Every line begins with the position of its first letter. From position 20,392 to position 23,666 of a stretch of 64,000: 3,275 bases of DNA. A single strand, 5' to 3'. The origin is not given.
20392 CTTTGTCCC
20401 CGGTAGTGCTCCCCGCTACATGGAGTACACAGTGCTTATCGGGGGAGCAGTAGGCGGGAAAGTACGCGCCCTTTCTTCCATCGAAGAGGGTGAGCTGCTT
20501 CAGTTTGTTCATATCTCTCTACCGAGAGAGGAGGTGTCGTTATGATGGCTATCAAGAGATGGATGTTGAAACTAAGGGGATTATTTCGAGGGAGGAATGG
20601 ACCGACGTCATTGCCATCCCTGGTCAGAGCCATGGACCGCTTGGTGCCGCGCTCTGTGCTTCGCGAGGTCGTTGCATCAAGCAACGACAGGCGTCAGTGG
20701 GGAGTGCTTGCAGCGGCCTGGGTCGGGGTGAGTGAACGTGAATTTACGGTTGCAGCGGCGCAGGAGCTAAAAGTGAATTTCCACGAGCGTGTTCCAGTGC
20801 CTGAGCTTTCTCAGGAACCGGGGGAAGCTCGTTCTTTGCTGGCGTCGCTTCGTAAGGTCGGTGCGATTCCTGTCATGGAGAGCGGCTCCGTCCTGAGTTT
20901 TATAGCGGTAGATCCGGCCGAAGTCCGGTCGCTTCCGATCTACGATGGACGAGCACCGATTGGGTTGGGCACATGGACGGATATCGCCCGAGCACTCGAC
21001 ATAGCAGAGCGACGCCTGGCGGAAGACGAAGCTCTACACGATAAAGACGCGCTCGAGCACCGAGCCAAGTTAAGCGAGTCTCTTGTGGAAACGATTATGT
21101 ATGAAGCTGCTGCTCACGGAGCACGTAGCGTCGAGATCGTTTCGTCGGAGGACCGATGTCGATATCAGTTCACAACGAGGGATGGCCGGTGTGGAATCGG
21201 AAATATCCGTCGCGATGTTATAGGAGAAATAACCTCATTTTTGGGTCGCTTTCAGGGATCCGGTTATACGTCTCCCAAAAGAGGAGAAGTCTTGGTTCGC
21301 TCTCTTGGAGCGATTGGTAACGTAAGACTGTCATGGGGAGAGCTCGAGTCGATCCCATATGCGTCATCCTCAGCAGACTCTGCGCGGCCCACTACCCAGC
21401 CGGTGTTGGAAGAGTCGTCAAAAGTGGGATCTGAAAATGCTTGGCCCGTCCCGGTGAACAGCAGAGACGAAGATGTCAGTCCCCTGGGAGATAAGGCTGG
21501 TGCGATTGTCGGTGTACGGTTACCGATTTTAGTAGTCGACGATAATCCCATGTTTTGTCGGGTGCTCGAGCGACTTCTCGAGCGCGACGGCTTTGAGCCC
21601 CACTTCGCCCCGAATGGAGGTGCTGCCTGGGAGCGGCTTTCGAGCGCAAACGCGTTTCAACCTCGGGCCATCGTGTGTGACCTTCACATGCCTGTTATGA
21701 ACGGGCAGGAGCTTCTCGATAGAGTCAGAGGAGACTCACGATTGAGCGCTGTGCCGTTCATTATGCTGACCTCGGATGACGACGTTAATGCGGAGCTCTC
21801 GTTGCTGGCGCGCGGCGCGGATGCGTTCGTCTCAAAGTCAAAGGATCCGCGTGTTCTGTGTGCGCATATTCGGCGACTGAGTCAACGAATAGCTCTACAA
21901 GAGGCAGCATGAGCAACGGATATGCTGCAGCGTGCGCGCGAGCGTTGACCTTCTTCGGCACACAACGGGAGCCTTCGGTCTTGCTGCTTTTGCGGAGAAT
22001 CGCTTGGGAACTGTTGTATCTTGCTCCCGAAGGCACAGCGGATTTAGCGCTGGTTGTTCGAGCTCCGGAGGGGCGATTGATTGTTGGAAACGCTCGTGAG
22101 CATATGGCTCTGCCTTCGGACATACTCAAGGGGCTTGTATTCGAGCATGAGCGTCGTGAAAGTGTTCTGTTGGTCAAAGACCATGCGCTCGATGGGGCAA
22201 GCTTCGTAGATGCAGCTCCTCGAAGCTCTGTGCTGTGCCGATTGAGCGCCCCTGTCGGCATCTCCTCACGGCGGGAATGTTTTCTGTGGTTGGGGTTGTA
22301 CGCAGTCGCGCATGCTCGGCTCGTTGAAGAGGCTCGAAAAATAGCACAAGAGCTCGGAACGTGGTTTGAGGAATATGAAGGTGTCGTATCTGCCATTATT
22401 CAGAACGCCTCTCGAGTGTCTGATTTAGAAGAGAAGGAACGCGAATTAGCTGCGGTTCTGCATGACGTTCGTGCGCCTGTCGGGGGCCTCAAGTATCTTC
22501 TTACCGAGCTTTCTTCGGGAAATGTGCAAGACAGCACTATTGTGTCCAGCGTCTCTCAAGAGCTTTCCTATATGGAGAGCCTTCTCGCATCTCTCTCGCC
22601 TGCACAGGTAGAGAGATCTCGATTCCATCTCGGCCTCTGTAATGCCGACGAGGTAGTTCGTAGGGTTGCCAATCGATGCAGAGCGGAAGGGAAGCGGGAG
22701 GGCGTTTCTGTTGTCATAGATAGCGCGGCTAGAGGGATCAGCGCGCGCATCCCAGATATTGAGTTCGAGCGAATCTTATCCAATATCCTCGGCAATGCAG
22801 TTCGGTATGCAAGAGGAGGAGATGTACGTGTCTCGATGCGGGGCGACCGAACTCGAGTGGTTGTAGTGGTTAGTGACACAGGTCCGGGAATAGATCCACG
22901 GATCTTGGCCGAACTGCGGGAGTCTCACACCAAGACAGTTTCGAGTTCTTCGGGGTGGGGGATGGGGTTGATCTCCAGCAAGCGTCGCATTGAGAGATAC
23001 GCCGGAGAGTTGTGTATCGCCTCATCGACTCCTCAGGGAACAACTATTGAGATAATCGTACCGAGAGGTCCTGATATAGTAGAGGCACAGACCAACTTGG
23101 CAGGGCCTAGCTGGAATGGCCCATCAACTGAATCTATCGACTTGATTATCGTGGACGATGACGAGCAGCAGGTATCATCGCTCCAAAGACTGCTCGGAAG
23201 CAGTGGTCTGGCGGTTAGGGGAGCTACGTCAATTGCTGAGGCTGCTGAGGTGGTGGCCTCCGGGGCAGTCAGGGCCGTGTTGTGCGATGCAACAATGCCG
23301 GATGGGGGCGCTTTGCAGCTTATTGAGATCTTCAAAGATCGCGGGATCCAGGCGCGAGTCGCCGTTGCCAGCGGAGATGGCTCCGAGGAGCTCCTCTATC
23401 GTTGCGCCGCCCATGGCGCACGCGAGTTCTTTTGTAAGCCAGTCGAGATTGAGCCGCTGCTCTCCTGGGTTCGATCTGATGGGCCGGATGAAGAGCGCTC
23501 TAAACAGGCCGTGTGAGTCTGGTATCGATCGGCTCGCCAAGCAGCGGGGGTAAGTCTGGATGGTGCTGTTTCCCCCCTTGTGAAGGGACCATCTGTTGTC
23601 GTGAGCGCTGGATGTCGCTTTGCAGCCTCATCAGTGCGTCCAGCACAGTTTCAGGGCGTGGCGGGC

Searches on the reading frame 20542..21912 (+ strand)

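Call 35: search_protein_families(library=pfam, proteins=[window:20542-21912:+], max_evalue=0.01)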
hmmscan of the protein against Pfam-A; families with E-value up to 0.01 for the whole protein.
window:20542-21912:+ (456 aa): 1 family
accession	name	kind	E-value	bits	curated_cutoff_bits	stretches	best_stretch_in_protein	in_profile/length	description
PF00072.30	Response_reg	-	2.3e-19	70.1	30.2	1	329-444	1-111/111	Response regulator receiver domain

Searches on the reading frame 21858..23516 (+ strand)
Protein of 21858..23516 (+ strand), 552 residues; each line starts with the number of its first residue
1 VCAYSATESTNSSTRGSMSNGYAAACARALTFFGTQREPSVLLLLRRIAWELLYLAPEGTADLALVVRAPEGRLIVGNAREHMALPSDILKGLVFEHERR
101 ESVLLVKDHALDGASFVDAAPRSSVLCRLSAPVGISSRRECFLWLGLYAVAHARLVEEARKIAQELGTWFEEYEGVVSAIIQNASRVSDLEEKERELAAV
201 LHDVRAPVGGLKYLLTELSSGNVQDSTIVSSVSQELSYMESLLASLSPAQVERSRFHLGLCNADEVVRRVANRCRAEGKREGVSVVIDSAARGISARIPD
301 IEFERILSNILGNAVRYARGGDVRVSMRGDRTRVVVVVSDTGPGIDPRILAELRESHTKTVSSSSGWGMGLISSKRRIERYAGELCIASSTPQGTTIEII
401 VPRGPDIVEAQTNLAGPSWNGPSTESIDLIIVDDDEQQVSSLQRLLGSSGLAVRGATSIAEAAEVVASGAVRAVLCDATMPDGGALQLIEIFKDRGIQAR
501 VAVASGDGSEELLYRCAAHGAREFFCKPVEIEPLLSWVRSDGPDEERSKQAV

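Call 35: search_protein_families(library=pfam, proteins=[window:21858-23516:+], max_evalue=0.01)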
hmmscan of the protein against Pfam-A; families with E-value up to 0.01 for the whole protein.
window:21858-23516:+ (552 aa): 3 families
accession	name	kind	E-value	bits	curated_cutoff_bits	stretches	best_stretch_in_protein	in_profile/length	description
PF02518.31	HATPase_c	-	6.2e-19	68.9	26.4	1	302-403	5-109/111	Histidine kinase-, DNA gyrase B-, and HSP90-like ATPase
PF00072.30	Response_reg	-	2.5e-15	57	30.2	1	430-537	2-109/111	Response regulator receiver domain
PF13581.12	HATPase_c_2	-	1.1e-07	32.3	27.4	1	310-373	39-106/127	Histidine kinase-like ATPase domain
